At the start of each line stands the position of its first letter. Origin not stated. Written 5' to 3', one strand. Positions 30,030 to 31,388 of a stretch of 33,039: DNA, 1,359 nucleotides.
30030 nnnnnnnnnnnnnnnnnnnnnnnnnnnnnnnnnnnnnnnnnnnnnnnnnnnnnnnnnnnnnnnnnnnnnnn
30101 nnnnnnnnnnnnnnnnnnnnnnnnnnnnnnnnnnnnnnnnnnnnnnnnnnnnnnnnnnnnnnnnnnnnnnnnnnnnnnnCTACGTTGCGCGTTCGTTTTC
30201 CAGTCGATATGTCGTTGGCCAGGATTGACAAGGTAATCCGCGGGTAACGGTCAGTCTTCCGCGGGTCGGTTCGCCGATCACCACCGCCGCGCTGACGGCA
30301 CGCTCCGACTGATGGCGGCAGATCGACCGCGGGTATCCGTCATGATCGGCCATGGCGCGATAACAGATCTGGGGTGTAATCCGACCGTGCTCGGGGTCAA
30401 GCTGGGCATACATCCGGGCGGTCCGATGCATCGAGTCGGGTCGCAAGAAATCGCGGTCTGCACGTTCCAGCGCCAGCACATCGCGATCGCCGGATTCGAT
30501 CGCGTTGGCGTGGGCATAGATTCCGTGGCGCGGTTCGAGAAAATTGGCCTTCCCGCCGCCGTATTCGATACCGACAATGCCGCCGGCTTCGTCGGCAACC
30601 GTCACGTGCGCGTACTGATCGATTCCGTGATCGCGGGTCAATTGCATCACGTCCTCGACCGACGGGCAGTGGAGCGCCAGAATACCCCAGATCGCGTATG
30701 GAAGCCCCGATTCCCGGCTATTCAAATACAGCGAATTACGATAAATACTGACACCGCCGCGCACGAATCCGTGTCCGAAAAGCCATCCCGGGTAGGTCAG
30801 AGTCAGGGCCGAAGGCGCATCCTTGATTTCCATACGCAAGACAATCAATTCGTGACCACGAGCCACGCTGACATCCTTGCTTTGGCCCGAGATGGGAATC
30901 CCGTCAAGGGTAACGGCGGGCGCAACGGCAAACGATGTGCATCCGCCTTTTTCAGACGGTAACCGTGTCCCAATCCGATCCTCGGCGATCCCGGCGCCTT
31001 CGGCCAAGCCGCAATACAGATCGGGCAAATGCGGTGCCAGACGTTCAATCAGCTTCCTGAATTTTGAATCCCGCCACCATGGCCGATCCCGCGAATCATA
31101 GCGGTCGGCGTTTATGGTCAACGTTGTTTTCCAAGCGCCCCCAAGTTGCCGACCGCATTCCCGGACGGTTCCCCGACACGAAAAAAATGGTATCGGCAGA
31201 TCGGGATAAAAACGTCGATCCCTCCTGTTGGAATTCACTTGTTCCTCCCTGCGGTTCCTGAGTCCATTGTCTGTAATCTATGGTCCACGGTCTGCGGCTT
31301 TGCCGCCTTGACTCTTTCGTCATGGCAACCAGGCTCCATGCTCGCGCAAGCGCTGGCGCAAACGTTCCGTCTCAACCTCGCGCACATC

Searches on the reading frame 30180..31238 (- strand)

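Call 22: search_protein_families(library=pfam, proteins=[window:30180-31238:-], max_evalue=0.001)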
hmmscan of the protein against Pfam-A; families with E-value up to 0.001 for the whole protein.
window:30180-31238:- (352 aa): 1 family
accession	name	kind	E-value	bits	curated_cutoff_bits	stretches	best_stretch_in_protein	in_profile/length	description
PF03417.21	AAT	-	5.8e-09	36.4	23.2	1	147-316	36-203/225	Acyl-coenzyme A:6-aminopenicillanic acid acyl-transferase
